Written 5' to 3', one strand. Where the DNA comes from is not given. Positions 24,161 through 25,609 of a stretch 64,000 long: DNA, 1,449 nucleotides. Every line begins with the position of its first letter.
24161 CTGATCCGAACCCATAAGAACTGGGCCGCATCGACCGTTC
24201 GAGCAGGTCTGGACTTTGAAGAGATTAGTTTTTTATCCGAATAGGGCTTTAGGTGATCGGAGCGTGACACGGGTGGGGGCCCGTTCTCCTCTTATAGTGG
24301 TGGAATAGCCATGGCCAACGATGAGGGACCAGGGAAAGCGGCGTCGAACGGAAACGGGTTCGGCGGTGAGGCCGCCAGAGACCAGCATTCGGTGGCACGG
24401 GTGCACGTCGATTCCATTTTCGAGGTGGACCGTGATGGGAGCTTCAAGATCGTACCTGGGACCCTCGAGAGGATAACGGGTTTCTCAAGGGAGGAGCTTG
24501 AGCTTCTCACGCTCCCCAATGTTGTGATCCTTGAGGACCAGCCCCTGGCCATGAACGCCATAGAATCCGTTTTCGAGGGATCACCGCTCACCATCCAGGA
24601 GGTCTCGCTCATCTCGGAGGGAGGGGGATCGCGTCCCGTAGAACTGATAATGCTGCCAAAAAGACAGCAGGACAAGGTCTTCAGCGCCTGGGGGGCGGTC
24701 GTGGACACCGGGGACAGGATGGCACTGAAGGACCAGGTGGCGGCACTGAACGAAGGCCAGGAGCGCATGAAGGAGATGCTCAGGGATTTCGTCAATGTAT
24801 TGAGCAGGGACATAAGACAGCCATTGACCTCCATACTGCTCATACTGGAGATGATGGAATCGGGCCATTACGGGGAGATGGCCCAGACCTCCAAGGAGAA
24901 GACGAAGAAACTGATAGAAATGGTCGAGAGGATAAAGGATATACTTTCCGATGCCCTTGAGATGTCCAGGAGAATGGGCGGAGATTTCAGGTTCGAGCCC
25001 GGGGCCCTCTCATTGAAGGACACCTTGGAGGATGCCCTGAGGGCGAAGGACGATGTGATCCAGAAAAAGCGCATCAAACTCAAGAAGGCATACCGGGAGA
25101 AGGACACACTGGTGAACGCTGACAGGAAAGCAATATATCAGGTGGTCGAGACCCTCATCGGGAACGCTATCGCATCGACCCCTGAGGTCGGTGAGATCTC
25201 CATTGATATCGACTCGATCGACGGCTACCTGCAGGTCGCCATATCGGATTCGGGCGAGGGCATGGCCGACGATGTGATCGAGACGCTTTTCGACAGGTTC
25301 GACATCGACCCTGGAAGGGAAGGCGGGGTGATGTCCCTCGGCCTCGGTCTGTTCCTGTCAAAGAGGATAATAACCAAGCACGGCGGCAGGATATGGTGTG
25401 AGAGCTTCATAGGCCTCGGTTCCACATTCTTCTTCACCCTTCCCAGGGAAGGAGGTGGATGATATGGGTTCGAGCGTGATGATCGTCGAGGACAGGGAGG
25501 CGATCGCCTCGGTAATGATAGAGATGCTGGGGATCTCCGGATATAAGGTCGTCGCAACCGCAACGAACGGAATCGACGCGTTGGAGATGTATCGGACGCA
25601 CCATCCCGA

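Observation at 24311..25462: Sensor kinase whose H-box lacks the phospho-accepting histidine (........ instead of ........)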

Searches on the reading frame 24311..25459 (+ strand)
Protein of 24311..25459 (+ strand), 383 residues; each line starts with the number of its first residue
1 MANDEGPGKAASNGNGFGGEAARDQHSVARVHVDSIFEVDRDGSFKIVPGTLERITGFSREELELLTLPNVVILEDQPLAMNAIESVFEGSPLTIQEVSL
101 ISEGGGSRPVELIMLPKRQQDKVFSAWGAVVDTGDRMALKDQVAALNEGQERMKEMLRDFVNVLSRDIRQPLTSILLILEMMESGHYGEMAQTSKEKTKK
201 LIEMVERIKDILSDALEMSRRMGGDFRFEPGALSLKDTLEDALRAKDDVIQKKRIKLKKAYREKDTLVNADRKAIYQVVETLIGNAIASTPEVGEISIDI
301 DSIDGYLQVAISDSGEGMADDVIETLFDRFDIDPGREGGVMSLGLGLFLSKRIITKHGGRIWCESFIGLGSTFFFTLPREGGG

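Call 3: search_protein_families(library=pfam, proteins=[window:24311-25459:+], max_evalue=1)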
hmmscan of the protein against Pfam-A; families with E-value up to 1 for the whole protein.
window:24311-25459:+ (383 aa): 7 families
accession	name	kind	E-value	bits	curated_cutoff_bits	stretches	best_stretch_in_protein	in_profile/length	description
PF02518.31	HATPase_c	-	2.9e-21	76.4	26.4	1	271-380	2-110/111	Histidine kinase-, DNA gyrase B-, and HSP90-like ATPase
PF00512.31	HisKA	-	1.6e-10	41.3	26.9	1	157-221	2-63/66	His Kinase A (phospho-acceptor) domain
PF08447.18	PAS_3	-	0.00063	20.4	25.6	1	51-120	7-78/89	PAS fold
PF00989.32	PAS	-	0.056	13.9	22.6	1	34-123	12-102/113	PAS fold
PF13581.12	HATPase_c_2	-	0.091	13.2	27.4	1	287-354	44-109/127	Histidine kinase-like ATPase domain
PF07730.19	HisKA_3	-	0.11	13.5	24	1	193-229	30-65/68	Histidine kinase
PF11074.14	DUF2779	-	0.23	12.2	23.3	1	151-212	48-108/126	Domain of unknown function(DUF2779)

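Call 4: search_solved_structures(query=window:24311-25459:+, max_evalue=0.001, show_alignments=4)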
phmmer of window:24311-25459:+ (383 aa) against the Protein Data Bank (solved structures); distinct sequences matched with E-value up to 0.001: 45.
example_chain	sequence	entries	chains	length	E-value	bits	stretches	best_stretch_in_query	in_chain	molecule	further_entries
8u4x_A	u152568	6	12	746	3.8e-28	102.1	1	136-378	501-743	histidine kinase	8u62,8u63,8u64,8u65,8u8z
4i5s_A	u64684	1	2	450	7.2e-24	88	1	142-381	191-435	Putative histidine kinase CovS; VicK-like protein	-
5c93_A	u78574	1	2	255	1.6e-23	86.8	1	150-380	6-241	Histidine kinase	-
4u7n_A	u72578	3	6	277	1.8e-23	86.6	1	150-380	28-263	Histidine protein kinase sensor protein | Histidine kinase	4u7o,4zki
4jas_A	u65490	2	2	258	9.9e-22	81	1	150-382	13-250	Histidine kinase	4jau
6azr_A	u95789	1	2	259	3.3e-21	79.2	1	150-382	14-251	Sensor histidine kinase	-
5uht_A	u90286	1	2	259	3.3e-21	79.2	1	150-382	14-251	Sensor histidine kinase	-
2c2a_A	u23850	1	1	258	3.4e-21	79.2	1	150-382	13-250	SENSOR HISTIDINE KINASE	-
3dge_A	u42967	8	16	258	3.4e-21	79.2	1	150-382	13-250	Sensor protein | Histidine kinase | Sensor histidine kinase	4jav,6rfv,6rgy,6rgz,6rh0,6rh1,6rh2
6rh7_A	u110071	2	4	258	4.7e-21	78.7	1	150-382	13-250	Sensor histidine kinase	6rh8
4q20_A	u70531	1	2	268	2.1e-20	76.6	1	137-379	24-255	Sensor protein DivL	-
3sl2_A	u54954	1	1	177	2.1e-19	73.3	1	251-379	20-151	Sensor histidine kinase yycG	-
7z8n_A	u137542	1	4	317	1.2e-17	67.6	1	156-377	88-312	Histidine kinase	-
6paj_A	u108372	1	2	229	2e-17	66.8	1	154-379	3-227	Sensor protein SrrB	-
4gcz_A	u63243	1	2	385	6.5e-17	65.1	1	92-379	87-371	Blue-light photoreceptor, Sensor protein fixL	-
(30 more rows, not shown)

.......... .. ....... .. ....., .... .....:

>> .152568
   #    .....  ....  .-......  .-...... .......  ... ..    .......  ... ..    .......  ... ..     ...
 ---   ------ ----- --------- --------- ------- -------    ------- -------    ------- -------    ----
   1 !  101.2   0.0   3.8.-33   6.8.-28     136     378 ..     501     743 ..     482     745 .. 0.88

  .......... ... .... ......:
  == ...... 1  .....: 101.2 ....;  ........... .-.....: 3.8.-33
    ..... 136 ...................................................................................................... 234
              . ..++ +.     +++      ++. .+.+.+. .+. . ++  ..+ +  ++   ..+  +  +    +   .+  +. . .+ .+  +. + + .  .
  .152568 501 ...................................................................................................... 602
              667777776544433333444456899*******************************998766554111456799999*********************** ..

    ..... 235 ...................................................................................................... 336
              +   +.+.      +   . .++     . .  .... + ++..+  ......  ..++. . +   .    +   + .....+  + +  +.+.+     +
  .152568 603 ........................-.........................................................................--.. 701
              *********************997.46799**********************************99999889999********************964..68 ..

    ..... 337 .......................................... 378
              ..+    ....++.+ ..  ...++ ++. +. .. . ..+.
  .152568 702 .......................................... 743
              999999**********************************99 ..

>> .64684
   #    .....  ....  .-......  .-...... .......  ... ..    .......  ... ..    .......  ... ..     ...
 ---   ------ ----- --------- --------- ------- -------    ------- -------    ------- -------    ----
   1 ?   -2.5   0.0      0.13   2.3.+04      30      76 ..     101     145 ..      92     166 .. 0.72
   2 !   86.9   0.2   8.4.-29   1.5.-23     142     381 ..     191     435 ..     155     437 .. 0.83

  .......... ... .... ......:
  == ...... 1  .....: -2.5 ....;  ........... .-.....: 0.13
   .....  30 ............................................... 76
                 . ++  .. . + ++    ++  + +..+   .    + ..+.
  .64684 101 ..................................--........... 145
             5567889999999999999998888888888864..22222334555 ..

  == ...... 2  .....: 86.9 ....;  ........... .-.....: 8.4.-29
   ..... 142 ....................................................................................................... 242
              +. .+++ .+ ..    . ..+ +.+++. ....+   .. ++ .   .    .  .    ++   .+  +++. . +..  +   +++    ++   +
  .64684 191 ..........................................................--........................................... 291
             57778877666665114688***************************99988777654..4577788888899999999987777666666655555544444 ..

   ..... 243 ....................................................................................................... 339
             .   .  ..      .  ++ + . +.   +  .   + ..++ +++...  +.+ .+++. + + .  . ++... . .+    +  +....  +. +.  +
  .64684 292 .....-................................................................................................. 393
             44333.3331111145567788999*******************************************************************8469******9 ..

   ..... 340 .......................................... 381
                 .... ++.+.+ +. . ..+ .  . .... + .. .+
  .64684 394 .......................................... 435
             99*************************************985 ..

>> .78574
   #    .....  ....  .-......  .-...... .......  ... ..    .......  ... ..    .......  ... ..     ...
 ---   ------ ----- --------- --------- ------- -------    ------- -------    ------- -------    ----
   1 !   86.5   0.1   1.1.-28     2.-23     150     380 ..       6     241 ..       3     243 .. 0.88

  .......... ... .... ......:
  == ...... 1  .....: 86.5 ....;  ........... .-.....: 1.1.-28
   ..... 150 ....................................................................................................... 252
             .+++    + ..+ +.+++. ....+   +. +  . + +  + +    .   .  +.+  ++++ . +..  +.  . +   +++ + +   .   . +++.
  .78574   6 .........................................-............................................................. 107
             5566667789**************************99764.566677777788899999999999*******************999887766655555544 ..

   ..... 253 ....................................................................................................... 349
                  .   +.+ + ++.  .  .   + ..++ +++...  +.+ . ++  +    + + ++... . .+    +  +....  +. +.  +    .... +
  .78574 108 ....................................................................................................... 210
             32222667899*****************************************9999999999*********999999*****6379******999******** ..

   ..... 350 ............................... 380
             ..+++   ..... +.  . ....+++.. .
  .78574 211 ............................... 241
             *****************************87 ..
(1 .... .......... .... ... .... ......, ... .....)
